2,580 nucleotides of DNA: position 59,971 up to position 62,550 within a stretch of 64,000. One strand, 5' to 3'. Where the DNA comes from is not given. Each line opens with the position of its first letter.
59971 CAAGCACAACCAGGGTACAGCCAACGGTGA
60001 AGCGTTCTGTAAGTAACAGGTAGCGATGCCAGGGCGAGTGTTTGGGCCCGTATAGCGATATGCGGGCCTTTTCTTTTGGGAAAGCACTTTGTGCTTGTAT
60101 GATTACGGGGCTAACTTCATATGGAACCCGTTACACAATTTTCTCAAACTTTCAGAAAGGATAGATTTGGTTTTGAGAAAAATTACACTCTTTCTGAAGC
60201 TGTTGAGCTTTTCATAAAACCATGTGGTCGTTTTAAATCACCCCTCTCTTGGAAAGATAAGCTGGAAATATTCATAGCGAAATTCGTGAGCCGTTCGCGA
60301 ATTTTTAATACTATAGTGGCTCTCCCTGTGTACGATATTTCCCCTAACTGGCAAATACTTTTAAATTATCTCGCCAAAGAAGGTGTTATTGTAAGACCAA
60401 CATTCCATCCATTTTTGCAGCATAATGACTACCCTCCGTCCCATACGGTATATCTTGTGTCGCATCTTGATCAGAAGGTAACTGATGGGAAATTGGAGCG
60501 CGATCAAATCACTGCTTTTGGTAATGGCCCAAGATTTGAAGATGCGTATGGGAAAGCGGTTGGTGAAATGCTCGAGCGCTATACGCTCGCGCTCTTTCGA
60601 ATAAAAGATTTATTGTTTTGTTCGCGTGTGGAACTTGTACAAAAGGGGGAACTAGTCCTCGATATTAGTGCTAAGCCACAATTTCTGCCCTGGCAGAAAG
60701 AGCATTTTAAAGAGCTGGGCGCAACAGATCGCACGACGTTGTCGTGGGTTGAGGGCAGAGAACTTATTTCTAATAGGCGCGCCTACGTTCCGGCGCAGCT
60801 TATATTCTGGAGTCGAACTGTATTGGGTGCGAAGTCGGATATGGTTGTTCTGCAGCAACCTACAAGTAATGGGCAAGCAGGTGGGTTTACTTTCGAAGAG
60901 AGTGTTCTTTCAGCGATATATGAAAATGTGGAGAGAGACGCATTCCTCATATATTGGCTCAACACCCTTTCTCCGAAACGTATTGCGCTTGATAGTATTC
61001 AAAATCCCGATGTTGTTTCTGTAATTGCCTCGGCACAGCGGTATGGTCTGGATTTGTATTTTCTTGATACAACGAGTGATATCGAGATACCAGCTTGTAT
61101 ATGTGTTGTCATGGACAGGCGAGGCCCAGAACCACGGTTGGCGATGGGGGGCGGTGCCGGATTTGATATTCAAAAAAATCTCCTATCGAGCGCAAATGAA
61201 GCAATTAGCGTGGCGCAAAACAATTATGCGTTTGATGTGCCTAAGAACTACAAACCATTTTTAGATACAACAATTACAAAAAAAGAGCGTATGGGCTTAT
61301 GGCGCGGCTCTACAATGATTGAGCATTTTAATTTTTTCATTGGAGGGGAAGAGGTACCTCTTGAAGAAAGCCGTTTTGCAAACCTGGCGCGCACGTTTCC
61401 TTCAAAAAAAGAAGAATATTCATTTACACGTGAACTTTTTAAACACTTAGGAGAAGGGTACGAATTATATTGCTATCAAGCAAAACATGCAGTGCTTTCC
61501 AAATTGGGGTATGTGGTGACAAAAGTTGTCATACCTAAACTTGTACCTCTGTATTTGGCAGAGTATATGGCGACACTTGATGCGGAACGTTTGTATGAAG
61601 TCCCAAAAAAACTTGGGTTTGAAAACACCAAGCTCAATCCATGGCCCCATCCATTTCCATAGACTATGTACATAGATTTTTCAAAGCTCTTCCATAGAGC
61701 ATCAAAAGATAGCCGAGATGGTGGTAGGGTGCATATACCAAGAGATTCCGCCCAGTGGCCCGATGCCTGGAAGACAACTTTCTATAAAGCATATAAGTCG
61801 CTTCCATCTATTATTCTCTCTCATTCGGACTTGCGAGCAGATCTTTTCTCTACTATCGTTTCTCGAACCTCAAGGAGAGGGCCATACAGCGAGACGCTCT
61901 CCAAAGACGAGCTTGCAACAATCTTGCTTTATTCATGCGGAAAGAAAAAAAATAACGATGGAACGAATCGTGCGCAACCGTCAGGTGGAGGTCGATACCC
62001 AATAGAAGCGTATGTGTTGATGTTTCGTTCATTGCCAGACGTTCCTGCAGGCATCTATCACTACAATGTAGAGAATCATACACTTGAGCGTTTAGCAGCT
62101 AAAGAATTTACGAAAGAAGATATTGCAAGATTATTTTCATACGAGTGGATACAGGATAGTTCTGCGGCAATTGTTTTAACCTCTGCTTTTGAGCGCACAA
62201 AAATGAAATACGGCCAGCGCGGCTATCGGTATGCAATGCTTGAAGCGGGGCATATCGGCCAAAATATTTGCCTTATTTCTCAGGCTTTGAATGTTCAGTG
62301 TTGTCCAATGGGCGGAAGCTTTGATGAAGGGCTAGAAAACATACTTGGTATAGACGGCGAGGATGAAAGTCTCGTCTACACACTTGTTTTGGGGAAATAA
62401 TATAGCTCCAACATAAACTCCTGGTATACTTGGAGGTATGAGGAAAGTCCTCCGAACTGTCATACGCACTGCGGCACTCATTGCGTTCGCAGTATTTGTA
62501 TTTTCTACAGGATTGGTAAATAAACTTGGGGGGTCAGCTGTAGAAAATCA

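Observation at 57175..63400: tRNA-Gly-adjacent low-GC island encoding a YcaO cyclodehydratase plus SagB-type dehydrogenase: a TOMM/LAP-like RiPP biosynthetic cluster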

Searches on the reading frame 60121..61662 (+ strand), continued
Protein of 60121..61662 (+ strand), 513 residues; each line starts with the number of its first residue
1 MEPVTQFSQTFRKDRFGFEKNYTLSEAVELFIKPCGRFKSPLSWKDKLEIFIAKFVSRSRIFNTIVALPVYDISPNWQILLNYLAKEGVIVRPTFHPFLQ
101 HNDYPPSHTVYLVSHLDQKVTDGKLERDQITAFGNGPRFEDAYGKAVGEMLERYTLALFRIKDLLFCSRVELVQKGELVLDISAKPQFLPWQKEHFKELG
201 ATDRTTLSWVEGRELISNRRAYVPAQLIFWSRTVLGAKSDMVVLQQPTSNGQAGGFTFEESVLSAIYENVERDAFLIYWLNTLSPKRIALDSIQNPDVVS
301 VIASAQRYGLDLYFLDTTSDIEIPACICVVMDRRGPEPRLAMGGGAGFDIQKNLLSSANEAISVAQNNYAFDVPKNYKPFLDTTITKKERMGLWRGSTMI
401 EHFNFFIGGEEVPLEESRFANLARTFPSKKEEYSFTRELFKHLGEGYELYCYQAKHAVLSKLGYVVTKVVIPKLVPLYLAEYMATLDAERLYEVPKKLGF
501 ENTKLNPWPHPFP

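Call 52: list_cluster_members(proteins=[P0001])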
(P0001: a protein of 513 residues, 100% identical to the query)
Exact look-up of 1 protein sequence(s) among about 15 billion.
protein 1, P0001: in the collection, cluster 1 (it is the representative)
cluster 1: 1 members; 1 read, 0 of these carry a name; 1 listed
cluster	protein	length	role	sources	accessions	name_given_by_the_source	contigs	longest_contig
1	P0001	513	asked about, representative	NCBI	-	-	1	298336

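Call 67: search_solved_structures(query=A3, max_evalue=1)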
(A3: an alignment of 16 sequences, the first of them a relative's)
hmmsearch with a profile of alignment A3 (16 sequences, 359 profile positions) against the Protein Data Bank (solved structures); distinct sequences matched with E-value up to 1: 80 (the best 60 are shown).
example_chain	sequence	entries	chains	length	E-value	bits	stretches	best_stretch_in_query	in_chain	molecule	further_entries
9qhb_A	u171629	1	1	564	4.4e-35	125.2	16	45-101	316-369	Engineered tetratricopeptide repeat protein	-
8bu0_A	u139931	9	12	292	7.6e-22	81.7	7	45-101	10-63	Consensus tetratricopeptide repeat protein | Crystal structure of an 8-repeat consensus TPR superhelix with Zinc. | Monomer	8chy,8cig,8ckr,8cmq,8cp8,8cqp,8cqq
9qhc_A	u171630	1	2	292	1.5e-18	70.9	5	45-101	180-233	Engineered tetratricopeptide repeat protein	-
8ch0_A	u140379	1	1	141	2e-11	47.4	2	45-101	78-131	Consensus tetratricopeptide repeat protein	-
2fo7_A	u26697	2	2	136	2.1e-11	47.3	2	45-101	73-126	SYNTHETIC CONSENSUS TPR PROTEIN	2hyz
2wqh_A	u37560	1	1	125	4.8e-11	46.2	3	45-101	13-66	CTPR3Y3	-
1na0_A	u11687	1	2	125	6.9e-11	45.7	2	45-102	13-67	designed protein CTPR3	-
3kd7_A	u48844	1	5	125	1e-09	41.8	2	47-115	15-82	CTPR390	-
6v8e_A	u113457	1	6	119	3.3e-09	40.1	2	44-102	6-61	Designed protein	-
6vl6_B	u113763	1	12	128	4.3e-09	39.7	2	44-101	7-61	T33_dn2B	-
9gzg_A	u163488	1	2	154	2.5e-08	37.2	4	33-101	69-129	Engineered CTPR protein with glutamic acids for conductivity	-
6vfi_B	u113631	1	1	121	3.5e-08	36.7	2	44-102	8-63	O43_dn18B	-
6vfj_B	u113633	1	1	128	3.9e-08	36.6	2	45-110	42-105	I53_dn5B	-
5i9g_C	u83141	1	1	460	8.6e-08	35.5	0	49-105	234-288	pentatricopeptide repeat protein dPPR-U8C2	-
6vfh_A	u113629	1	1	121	9.2e-08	35.4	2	44-102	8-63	T33_dn10A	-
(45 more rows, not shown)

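Call 68: search_protein_families(library=padloc, proteins=[window:60121-61659:+, L001:12602-13717:+], max_evalue=0.01)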
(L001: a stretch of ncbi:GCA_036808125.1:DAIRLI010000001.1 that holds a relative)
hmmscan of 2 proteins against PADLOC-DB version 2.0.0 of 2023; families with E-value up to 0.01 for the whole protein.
window:60121-61659:+ (513 aa): 0 families

L001:12602-13717:+ (372 aa): 0 families

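Call 83: find_encoding_contigs(protein=P0045, flank=6000, max_places=1)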
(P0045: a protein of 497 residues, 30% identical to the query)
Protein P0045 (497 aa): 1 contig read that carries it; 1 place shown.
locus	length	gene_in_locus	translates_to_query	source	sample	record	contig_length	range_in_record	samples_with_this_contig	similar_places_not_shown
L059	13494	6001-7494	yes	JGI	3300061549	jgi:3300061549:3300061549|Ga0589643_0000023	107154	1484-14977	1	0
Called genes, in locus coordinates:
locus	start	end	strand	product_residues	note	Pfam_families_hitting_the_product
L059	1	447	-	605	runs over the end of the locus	-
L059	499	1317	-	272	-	PF13414:TPR_11 (faint), PF13431:TPR_17 (faint), PF00515:TPR_1 (faint), PF07719:TPR_2 (faint), PF13181:TPR_8 (faint), PF13424:TPR_12 (faint), PF13428:TPR_14 (faint), PF13432:TPR_16, +2 more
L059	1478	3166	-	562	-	PF01011:PQQ (faint), PF13360:PQQ_2, PF13570:Beta-prop_ACSF4, PF23414:Beta-prop_EML_2 (faint), PF13360:PQQ_2, PF13570:Beta-prop_ACSF4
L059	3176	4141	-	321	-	PF05118:Asp_Arg_Hydrox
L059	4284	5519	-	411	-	PF00515:TPR_1 (faint), PF07719:TPR_2 (faint), PF13181:TPR_8 (faint), PF13414:TPR_11 (faint)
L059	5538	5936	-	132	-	-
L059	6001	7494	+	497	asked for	PF02624:YcaO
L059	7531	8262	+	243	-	PF00881:Nitroreductase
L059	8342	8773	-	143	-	-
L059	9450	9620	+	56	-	-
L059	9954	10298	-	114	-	PF00338:Ribosomal_S10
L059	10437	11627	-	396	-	PF00009:GTP_EFTU, PF03144:GTP_EFTU_D2, PF03143:GTP_EFTU_D3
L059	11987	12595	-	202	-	-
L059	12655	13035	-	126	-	-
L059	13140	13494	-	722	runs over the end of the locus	PF00009:GTP_EFTU, PF03144:GTP_EFTU_D2, PF22042:EF-G_D2, PF14492:EFG_III, PF16658:RF3_C, PF03764:EFG_IV, PF00679:EFG_C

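Call 84: find_encoding_contigs(protein=P0040, flank=6000, max_places=1)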
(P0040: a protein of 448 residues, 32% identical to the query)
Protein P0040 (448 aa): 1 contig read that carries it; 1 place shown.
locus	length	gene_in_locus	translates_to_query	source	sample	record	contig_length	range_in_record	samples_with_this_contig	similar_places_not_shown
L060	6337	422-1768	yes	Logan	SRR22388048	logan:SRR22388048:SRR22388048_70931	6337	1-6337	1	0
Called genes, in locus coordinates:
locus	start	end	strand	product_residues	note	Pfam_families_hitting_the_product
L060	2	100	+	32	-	?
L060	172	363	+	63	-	-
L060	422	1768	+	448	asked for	PF02624:YcaO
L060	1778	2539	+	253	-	PF00881:Nitroreductase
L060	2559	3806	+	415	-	PF00675:Peptidase_M16, PF05193:Peptidase_M16_C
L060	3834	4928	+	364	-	PF01633:Choline_kinase, PF01636:APH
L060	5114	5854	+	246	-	PF00892:EamA, PF05653:Mg_trans_NIPA (faint), PF00892:EamA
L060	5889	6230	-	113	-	-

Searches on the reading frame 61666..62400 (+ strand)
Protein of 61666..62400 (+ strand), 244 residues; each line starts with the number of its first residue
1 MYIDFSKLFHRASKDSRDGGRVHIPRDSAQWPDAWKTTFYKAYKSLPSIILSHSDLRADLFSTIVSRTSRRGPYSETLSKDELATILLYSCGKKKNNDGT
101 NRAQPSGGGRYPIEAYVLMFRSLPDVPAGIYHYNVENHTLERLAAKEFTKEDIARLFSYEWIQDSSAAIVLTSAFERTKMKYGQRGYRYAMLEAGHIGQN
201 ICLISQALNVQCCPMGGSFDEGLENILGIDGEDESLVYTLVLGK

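Call 4: search_protein_families(library=pfam, proteins=[window:61666-62400:+], max_evalue=0.01)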
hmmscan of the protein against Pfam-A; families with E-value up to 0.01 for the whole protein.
window:61666-62400:+ (244 aa): 1 family
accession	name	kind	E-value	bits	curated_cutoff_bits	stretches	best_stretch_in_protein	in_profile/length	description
PF00881.29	Nitroreductase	-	3.8e-17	63.4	23.5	1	65-244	2-167/167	Nitroreductase family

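Call 5: search_protein_families(library=ncbifam, proteins=[window:61666-62400:+], max_evalue=0.01)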
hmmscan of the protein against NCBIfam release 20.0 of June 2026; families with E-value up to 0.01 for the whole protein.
window:61666-62400:+ (244 aa): 2 families
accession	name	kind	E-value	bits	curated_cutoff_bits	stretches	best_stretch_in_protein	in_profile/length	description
TIGR03605.1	antibiot_sagB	domain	2.7e-37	127.9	78.4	1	82-244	4-173/173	SagB family peptide dehydrogenase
TIGR04511.1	SagB_rel_DH_2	exception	8.3e-22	77.7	240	1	101-236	222-360/380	putative peptide maturation dehydrogenase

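Call 26: search_solved_structures(query=window:61666-62397:+, max_evalue=0.01, show_alignments=2)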
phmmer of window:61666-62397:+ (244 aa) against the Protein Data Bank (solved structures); distinct sequences matched with E-value up to 0.01: 10.
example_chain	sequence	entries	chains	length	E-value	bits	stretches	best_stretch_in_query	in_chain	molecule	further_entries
3eo7_A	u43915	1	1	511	6.9e-35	123.6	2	53-244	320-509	Putative Nitroreductase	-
7ly5_B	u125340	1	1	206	3.2e-13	52.7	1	89-230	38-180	BmdC, oxidase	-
7ly7_B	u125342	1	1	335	1.1e-12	51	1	89-230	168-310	BmdC, Oxidase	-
7ly4_A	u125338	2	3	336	1.1e-12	50.9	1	89-230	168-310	BmdC, Oxidase | BmdC, NRPS oxidase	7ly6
5lq4_A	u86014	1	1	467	3.9e-09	39.3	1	97-242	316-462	CyaGox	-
8pz5_A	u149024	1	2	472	3.9e-09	39.3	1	97-242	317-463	SagB-type dehydrogenase domain protein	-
5lq4_B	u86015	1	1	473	3.9e-09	39.3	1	97-242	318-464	CyaGox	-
6gos_C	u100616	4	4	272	6.5e-09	38.6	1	95-230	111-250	Microcin B17-processing protein McbC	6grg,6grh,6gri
3hoi_A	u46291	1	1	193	0.0001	24.9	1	57-215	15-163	FMN-dependent nitroreductase BF3017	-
8cqs_A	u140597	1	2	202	0.001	21.6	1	62-227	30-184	Nitroreductase-like protein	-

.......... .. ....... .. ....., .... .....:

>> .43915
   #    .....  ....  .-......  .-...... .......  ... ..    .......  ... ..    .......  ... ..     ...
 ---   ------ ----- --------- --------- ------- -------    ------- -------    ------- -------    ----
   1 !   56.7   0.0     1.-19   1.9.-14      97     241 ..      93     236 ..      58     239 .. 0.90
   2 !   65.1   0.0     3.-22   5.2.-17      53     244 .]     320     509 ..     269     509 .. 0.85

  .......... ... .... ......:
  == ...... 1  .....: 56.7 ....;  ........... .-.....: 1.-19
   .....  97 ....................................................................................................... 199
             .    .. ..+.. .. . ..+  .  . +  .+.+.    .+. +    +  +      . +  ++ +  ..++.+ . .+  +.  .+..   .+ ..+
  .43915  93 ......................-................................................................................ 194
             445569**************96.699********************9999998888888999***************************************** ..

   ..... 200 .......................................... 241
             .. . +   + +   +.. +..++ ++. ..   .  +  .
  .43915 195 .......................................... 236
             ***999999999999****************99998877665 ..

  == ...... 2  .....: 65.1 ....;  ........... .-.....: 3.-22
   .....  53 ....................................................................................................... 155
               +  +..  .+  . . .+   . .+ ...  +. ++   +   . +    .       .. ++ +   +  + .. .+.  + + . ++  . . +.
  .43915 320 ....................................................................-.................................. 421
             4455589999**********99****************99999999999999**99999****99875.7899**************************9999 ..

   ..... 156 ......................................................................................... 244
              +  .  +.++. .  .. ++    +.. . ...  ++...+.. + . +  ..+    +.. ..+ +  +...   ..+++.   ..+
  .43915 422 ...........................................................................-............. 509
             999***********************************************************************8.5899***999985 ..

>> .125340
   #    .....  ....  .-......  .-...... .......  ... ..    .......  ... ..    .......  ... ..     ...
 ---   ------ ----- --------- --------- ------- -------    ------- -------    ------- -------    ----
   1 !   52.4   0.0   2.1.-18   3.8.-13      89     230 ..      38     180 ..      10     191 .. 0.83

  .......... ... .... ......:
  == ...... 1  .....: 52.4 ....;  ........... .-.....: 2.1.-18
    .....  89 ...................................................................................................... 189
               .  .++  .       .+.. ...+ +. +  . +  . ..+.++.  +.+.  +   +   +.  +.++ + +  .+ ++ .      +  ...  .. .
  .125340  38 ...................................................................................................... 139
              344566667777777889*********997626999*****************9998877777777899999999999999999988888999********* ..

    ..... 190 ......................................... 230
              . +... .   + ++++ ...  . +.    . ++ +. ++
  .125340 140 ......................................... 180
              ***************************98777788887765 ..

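Call 68: search_protein_families(library=padloc, proteins=[window:61666-62397:+], max_evalue=0.01)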
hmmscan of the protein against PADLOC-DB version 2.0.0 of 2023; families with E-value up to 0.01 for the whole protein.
window:61666-62397:+ (244 aa): 0 families
